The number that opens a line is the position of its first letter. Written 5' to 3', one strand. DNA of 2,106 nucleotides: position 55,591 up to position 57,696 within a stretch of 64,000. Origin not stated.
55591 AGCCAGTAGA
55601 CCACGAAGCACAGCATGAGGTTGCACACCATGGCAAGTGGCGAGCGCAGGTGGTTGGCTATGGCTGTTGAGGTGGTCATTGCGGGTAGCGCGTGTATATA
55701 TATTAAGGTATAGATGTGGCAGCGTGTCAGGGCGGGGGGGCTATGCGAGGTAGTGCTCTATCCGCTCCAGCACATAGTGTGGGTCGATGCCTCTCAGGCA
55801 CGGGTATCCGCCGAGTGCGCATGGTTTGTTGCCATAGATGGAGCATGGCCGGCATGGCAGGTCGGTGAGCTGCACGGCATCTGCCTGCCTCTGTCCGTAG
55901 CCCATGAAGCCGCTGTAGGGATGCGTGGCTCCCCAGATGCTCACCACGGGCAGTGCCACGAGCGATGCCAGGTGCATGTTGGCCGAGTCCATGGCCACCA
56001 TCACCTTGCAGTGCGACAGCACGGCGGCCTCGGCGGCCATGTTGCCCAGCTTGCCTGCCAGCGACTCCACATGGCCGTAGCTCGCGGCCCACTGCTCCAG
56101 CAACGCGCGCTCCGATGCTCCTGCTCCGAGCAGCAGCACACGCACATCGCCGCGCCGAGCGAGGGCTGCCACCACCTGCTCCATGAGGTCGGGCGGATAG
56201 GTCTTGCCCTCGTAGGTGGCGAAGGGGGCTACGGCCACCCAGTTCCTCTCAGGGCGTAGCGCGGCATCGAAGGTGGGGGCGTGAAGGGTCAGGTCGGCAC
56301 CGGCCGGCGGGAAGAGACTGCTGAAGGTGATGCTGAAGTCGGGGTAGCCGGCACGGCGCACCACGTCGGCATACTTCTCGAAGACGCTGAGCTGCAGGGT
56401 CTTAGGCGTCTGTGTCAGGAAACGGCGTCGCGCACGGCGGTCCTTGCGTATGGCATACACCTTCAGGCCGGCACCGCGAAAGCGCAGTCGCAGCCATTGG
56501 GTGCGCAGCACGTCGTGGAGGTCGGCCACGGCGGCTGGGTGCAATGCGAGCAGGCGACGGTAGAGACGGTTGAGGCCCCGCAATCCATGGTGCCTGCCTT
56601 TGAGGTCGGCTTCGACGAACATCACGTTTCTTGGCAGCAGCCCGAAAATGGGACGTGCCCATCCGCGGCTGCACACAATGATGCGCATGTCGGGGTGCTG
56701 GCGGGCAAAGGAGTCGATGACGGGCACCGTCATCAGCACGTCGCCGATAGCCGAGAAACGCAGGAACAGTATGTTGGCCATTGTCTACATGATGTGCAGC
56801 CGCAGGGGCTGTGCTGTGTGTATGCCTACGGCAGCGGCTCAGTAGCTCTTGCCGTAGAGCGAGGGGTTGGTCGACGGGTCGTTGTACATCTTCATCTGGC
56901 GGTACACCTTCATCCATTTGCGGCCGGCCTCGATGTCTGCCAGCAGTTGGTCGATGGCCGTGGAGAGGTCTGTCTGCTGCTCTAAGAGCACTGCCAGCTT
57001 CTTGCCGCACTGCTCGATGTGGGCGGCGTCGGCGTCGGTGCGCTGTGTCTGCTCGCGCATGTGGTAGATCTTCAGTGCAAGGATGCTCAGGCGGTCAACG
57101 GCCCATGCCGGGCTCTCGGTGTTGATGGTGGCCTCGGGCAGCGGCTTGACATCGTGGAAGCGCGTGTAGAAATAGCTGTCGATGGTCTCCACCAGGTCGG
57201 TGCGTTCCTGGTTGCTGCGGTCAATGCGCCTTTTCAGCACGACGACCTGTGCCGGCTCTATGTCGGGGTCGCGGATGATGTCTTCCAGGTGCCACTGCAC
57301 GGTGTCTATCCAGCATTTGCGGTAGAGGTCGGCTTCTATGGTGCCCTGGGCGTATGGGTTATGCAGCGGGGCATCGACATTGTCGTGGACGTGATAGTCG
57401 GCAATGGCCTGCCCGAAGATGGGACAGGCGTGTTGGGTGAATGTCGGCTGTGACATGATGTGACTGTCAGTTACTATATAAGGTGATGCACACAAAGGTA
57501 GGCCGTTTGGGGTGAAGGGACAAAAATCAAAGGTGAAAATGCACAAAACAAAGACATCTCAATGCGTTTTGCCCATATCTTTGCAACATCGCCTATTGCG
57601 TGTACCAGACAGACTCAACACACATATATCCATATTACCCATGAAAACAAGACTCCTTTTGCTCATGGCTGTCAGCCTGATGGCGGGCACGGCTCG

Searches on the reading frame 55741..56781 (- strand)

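Call 31: search_protein_families(library=pfam, proteins=[window:55741-56781:-])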
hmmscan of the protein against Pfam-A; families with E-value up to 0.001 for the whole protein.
window:55741-56781:- (346 aa): 1 family
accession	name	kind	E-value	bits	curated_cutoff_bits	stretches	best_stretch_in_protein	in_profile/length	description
PF01075.23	Glyco_transf_9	-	1.1e-16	61.4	22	1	151-314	78-237/247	Glycosyltransferase family 9 (heptosyltransferase)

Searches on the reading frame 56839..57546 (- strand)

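Call 31: search_protein_families(library=pfam, proteins=[window:56839-57546:-])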
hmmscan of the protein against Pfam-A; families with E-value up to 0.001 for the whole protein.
window:56839-57546:- (235 aa): 1 family
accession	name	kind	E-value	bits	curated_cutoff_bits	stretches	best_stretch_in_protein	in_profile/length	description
PF14063.11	DUF4254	-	3.4e-65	218.7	27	1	74-214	4-144/144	Protein of unknown function (DUF4254)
